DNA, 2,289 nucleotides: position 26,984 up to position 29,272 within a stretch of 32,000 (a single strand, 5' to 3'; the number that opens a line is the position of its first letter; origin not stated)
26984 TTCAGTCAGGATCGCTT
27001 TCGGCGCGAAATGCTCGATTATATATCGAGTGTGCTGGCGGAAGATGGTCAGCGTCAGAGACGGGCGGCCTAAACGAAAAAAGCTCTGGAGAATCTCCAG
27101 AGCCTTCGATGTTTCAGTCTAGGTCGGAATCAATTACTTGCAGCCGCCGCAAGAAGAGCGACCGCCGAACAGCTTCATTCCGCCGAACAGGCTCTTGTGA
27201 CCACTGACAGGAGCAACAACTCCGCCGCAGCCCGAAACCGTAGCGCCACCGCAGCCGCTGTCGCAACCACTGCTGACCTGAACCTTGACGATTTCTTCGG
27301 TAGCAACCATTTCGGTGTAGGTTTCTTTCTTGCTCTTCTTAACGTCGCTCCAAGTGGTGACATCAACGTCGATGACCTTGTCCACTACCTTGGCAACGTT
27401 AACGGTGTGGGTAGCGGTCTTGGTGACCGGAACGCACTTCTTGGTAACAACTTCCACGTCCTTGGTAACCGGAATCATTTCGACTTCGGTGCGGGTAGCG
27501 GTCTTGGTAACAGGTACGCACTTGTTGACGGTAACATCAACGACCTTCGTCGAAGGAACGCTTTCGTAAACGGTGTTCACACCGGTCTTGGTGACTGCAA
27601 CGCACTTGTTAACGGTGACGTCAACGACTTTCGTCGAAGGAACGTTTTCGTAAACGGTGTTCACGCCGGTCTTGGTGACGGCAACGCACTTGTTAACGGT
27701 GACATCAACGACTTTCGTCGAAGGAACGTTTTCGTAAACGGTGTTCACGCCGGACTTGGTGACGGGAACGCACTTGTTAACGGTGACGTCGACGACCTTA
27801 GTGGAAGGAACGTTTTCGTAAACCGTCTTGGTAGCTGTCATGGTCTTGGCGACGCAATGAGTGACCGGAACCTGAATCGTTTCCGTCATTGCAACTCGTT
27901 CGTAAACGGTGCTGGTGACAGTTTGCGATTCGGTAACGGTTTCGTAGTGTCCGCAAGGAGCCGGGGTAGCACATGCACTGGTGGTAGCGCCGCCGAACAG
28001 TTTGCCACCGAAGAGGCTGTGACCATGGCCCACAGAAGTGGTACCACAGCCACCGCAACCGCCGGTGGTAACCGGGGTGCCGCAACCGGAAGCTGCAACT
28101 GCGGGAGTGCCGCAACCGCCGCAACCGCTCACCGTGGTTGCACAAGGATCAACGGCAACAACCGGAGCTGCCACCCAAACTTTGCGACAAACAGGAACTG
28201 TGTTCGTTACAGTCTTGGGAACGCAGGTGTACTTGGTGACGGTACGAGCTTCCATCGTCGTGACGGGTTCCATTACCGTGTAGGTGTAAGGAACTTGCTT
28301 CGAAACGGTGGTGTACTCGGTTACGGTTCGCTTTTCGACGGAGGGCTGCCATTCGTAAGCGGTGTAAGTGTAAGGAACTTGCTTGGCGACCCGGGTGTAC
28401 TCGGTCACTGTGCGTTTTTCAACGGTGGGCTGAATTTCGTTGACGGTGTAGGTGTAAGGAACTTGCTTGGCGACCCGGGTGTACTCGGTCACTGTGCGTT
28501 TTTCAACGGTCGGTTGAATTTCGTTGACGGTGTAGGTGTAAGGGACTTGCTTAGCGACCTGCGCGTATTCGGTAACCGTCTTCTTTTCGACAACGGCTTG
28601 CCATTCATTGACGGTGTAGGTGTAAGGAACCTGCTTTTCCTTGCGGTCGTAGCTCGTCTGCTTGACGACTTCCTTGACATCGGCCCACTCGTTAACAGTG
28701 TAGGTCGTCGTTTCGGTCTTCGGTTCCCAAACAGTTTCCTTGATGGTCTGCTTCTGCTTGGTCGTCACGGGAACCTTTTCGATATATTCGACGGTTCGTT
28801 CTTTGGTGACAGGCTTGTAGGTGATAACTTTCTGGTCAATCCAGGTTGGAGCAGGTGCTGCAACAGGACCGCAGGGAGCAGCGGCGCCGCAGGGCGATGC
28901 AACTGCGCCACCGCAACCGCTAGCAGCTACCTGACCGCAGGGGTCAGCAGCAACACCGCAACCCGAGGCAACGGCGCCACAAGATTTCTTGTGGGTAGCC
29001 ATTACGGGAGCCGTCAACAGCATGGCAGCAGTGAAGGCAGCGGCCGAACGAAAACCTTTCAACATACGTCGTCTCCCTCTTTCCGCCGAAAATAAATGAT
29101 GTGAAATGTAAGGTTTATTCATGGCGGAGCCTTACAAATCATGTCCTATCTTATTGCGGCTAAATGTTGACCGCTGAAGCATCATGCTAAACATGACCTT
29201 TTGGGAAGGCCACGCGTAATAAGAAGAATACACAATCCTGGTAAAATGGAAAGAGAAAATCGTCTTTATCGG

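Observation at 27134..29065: Bimodular secreted Cys/Gly-rich protein built from two unrelated 28-aa repeat families (YTYTV type and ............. type)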

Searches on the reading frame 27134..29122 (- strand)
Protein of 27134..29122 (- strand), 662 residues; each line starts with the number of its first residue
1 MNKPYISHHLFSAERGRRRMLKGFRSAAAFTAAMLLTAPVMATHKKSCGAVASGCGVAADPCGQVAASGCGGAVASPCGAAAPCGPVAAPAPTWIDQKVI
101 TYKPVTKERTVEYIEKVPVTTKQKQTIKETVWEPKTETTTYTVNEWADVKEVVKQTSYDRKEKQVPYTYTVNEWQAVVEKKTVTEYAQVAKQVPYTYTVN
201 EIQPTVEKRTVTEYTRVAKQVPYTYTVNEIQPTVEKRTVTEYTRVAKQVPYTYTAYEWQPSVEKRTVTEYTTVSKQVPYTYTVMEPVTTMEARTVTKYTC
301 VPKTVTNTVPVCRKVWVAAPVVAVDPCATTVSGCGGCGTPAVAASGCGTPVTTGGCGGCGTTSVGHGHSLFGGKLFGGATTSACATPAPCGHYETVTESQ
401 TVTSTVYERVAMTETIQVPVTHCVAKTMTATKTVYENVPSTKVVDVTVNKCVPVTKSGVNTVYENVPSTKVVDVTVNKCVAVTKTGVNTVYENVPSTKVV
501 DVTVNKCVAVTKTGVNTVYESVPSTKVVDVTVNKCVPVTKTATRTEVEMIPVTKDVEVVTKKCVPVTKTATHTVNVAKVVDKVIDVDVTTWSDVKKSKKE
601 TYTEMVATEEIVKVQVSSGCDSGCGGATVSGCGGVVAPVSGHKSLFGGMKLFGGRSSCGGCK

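Call 3: search_protein_families(library=pfam, proteins=[window:27134-29122:-], max_evalue=10)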
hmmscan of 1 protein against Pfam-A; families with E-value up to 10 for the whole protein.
window:27134-29122:- (662 aa): 4 families
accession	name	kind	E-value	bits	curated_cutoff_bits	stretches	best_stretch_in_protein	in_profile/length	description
PF16779.11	DMP12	-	0.077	13.4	27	0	487-517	21-51/115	DNA-mimic protein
PF08862.16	DUF1829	-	0.54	11.2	22.2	1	117-155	13-51/87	Domain of unknown function DUF1829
PF07293.16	DUF1450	-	1.6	9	30.1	0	474-536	3-65/75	Protein of unknown function (DUF1450)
PF21404.3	AMG1_III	-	7.6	6.8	27.1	0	458-493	30-65/140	Phosphoacetylglucosamine mutase AMG1, domain III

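Call 4: search_protein_families(library=ncbifam, proteins=[window:27134-29122:-], max_evalue=10)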
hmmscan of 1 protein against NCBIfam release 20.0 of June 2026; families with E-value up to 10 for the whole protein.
window:27134-29122:- (662 aa): 0 families

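Call 7: find_homologous_proteins(query=window:27134-29122:-, max_evalue=0.001)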
Query window:27134-29122:- (662 aa): 21 proteins with E <= 0.001 among 8000 candidates.
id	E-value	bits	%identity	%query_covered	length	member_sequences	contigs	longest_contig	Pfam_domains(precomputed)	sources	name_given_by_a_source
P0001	1.0e-130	455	51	55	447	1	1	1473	-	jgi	jgi:hypothetical protein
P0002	7.5e-58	214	41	73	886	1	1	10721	-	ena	-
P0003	2.3e-49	186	47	49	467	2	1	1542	-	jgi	jgi:hypothetical protein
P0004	4.9e-31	126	40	47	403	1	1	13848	-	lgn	-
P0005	4.9e-28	116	36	59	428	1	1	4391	-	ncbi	-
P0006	5.4e-27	113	39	49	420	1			-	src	-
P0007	2.3e-26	110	39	45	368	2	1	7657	-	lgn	-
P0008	2.9e-23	100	35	48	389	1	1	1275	-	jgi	-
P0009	5.8e-13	66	33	50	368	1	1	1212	-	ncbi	-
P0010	7.0e-12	63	45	18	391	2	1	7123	-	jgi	jgi:hypothetical protein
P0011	7.0e-11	59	33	47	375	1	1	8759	-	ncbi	ncbi:MAG TPA: hypothetical protein VGE74_10970 [Gemmata sp.]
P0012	1.4e-10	58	30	44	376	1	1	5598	-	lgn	-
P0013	6.3e-9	53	38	20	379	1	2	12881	-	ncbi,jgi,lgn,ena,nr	ncbi:MAG TPA: hypothetical protein VKS79_08575 [Gemmataceae bacterium]|nr:hypothetical protein [Gemm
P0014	4.2e-8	50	37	32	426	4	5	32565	-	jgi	jgi:hypothetical protein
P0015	9.2e-6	42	33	19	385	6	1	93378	-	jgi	jgi:hypothetical protein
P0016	2.9e-5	41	32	36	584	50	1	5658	PF07639.17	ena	-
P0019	1.9e-4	38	30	46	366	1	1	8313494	-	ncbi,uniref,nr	ncbi:hypothetical protein J8F10_27395 [Gemmata sp. G18]|uniref:Uncharacterized protein n=1 Tax=Gemma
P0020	2.1e-4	38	38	17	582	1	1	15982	-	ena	-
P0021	6.9e-4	36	39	18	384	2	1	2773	PF07639.17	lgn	-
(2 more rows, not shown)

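Call 9: search_protein_families(library=pfam, proteins=[P0016, P0021, P0020, P0015, P0001, P0002, P0005, P0007, P0010, P0013], max_evalue=10)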
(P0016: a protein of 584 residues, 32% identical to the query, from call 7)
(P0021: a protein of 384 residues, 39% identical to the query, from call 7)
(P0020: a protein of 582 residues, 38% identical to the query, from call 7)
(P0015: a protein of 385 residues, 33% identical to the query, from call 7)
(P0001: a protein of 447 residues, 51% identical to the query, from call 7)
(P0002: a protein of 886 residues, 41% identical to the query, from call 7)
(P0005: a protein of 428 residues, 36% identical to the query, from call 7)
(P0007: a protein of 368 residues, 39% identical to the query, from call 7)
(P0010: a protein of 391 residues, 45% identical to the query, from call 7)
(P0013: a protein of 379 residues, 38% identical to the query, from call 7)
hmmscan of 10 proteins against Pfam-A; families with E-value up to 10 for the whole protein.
P0016 (584 aa): 1 family
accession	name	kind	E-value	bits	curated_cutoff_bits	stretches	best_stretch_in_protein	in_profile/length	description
PF07639.16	YTV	-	4e-08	33.6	21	2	158-195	1-42/43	YTV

P0021 (384 aa): 1 family
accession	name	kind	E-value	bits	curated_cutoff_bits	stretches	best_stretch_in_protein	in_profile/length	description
PF07639.16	YTV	-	4.3e-08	33.5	21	6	109-145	5-43/43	YTV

P0020 (582 aa): 2 families
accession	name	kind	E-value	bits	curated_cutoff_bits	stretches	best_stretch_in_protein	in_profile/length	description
PF07639.16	YTV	-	0.00018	21.9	21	5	162-197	1-40/43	YTV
PF00485.24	PRK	-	0.045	14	22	1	340-388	2-48/196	Phosphoribulokinase / Uridine kinase family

P0015 (385 aa): 2 families
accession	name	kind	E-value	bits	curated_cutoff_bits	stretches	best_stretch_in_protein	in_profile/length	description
PF07639.16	YTV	-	0.00021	21.7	21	5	109-143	5-41/43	YTV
PF10435.15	BetaGal_dom2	-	0.15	12.3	25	1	69-112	12-55/180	Beta-galactosidase, domain 2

P0001 (447 aa): 2 families
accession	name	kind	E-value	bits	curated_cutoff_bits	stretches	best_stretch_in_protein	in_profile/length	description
PF11092.13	Alveol-reg_P311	-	0.048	14.2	25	1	308-343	1-36/67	Neuronal protein 3.1 (p311)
PF24138.1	TPR_TNPO3_IPO13_2nd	-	0.13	13.1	27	1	97-136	36-75/90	Transportin-3/Importin-13 second TPR domain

P0002 (886 aa): 1 family
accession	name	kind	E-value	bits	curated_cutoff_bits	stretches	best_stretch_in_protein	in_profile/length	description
PF11599.14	AviRa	-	5.1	6.9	25.7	1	124-189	125-190/232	RRNA methyltransferase AviRa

P0005 (428 aa): 4 families
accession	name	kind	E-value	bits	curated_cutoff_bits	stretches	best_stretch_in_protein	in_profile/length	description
PF18239.8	HA1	-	0.047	14.2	26.3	1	108-151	14-56/90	Hemagglutinin I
PF24094.1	DEATH_SH3BP4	-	0.14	12.6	27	1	185-223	16-54/107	SH3BP4, DEATH domain-like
PF24944.1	DUF7758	-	0.34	11.6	27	1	356-400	33-77/126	Domain of unknown function (DUF7758)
PF04404.17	ERF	-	0.73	10.2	25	1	133-189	8-54/153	ERF superfamily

P0007 (368 aa): 2 families
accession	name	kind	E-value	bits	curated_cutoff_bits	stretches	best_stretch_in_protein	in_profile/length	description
PF03087.19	BPS1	-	0.02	15.1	23.5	1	176-271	45-141/238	Protein BPS1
PF22857.1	Mst87F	-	0.046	14.3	27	1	26-51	12-37/56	Male-specific sperm protein Mst87F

P0010 (391 aa): 0 families

P0013 (379 aa): 0 families

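Call 24: find_encoding_contigs(protein=window:27134-29065:-, flank=10000, max_places=6)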
Protein window:27134-29065:- (643 aa): no gene with exactly this product is on record in the collection.

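Call 25: find_encoding_contigs(protein=window:27134-29122:-, flank=10000, max_places=6)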
Protein window:27134-29122:- (662 aa): no gene with exactly this product is on record in the collection.

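Call 30: find_related_loci(query=window:27137-29065:-, collection=genome_contigs, flank=10000)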
Query window:27137-29065:- (643 aa) in genome_contigs; peptide patterns used: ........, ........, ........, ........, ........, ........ (x = any residue, [..] = any of these).
32 stretches matched a pattern, but none encodes a relative of the query by tblastn (E <= 1e-3).

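Call 32: find_related_loci(query=A2, collection=genome_contigs, flank=10000)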
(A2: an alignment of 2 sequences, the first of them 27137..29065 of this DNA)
Query A2 (643 aa) in genome_contigs; peptide patterns used: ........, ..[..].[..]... (x = any residue, [..] = any of these).
351 stretches matched a pattern, but none encodes a relative of the query by tblastn (E <= 1e-3).

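Call 37: search_solved_structures(query=A1, max_evalue=1)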
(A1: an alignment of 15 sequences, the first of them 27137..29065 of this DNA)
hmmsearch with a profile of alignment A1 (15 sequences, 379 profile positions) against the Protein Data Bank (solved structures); distinct sequences matched with E-value up to 1: 0.

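Call 38: find_encoding_contigs(protein=P0001, flank=10000, max_places=4)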
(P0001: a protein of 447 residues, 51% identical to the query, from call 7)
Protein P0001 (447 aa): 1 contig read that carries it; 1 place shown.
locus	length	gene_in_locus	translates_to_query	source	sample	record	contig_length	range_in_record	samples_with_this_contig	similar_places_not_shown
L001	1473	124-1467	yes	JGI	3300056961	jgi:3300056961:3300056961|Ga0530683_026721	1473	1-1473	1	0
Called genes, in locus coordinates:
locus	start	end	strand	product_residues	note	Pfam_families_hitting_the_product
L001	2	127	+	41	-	?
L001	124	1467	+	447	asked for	-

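Call 39: find_encoding_contigs(protein=P0004, flank=10000, max_places=4)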
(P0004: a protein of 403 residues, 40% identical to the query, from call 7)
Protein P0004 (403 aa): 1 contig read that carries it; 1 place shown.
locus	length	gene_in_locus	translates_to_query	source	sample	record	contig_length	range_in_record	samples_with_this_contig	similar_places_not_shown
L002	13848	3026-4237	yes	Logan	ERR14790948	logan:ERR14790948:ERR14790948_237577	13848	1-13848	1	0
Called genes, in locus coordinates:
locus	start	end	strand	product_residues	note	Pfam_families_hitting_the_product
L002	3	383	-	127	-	?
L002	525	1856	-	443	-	PF00672:HAMP, PF00512:HisKA (weak), PF02518:HATPase_c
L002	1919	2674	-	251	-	PF06439:3keto-disac_hyd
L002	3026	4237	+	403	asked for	-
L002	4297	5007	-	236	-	PF04337:DUF480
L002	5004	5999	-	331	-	PF00535:Glycos_transf_2, PF10111:Glyco_tranf_2_2 (weak), PF13506:Glyco_transf_21 (weak), PF13641:Glyco_tranf_2_3, PF13632:Glyco_trans_2_3 (weak)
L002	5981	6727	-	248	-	PF02397:Bac_transf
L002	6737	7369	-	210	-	-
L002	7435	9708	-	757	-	PF01656:CbiA (weak)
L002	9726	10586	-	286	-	PF09721:Exosortase_EpsH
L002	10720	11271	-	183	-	PF08308:PEGA (weak)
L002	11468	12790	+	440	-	PF00481:PP2C, PF13672:PP2C_2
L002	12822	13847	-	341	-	?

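Call 40: find_encoding_contigs(protein=P0019, flank=10000, max_places=3)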
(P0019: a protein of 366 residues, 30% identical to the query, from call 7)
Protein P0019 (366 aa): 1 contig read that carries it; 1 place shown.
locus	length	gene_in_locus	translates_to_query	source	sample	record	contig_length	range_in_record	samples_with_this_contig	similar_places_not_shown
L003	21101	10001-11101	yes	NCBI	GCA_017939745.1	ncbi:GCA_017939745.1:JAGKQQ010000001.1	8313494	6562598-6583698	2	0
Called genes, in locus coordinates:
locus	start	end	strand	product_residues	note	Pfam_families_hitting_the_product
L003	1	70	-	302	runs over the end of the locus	PF01261:AP_endonuc_2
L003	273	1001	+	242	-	PF04972:BON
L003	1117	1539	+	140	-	PF00111:Fer2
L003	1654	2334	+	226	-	-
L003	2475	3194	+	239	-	PF20382:DUF6677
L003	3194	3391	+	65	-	-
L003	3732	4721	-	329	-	PF01795:Methyltransf_5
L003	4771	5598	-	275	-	PF07596:SBP_bac_10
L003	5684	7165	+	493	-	PF00144:Beta-lactamase, PF11954:DUF3471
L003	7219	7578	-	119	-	PF01740:STAS, PF13466:STAS_2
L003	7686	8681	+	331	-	PF13249:SQHop_cyclase_N (faint), PF13243:SQHop_cyclase_C (weak)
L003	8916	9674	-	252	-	PF06439:3keto-disac_hyd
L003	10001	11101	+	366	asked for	-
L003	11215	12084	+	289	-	PF00857:Isochorismatase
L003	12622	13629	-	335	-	PF07596:SBP_bac_10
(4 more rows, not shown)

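Call 41: find_encoding_contigs(protein=P0002, flank=10000, max_places=3)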
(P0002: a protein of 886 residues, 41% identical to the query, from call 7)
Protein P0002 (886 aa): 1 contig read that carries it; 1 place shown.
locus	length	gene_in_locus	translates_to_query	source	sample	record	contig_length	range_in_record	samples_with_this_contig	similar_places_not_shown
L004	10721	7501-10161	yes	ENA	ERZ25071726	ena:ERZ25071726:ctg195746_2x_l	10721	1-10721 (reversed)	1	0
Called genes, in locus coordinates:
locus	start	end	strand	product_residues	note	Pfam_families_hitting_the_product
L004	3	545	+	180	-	?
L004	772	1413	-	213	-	PF02254:TrkA_N, PF02080:TrkA_C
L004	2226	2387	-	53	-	-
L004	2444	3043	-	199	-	PF00171:Aldedh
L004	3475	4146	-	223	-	PF00809:Pterin_bind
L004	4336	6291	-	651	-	PF13589:HATPase_c_3 (weak), PF00183:HSP90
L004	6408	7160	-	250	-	PF06439:3keto-disac_hyd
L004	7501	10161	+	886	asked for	-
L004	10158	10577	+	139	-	-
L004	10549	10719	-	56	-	?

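Call 42: find_encoding_contigs(protein=P0007, flank=10000, max_places=3)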
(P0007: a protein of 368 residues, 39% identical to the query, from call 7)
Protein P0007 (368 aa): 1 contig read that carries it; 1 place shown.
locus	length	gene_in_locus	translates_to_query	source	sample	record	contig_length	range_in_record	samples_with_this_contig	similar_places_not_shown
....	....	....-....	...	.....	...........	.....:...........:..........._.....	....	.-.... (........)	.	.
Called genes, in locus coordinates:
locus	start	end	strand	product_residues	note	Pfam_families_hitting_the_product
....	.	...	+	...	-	?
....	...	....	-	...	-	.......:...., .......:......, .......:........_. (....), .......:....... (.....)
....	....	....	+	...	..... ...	-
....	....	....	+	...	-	-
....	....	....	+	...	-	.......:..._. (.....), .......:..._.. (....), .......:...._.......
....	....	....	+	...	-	-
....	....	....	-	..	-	-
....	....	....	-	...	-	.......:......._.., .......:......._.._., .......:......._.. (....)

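Call 44: search_protein_representatives(alignment_id=A1)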
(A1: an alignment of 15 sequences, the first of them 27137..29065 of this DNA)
Query: 15 sequences, 379 profile positions. Proteins with E-value up to 0.001 (for the whole library): 827; up to 1e-10: 420; up to 1e-30: 122. The best 150 are listed.
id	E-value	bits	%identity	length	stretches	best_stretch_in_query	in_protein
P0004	1.0e-131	455.9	-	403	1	1-379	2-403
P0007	1.2e-121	422.8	-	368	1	1-379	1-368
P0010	5.0e-119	414.2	-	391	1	1-377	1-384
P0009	2.2e-118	412.1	-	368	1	1-368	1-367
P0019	8.8e-115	400.2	-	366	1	1-375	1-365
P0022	4.4e-113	394.6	-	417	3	89-304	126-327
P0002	3.8e-111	388.2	-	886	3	104-320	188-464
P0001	6.2e-106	371.1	-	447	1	1-379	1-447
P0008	4.1e-103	361.8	-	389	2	97-359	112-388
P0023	4.9e-100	351.7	-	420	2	101-353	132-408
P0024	1.7e-98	346.6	-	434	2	1-316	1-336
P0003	5.2e-94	331.8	-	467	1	1-379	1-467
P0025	4.0e-93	328.9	-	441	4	102-316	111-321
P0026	7.3e-91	321.5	-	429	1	1-379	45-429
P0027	7.4e-85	301.7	-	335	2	114-366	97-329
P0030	3.8e-83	296.1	-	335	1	1-350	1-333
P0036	1.5e-76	274.4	-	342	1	1-363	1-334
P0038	8.0e-74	265.4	-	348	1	1-353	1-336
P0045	1.5e-69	251.3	-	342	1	8-349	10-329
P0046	8.0e-69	249.0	-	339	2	6-294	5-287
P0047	4.3e-68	246.5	-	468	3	5-164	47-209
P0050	2.1e-66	241.0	-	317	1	33-342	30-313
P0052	9.7e-65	235.5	-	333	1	1-359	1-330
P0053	1.8e-63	231.3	-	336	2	1-275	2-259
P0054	5.7e-63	229.7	-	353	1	1-375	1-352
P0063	1.1e-58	215.6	-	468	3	121-291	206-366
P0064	2.2e-58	214.6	-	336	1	4-361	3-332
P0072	6.1e-54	200.0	-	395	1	5-321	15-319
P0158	8.2e-27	110.7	-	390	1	1-378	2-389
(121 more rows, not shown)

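Call 47: search_protein_families(library=pfam, alignment_id=A3, max_evalue=0.01)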
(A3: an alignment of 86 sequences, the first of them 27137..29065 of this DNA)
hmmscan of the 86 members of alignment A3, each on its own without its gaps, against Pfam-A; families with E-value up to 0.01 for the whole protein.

A. member 1, window:27137-29065:- (643 aa): 0 families

B. families by the number of members that match (of 86 scanned): 3 families
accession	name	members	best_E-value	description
PF07639.16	YTV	14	4e-08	YTV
PF15858.10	LCE6A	1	7.9e-05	Late cornified envelope protein 6A family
PF19636.4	DUF6139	1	0.00081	Family of unknown function (DUF6139)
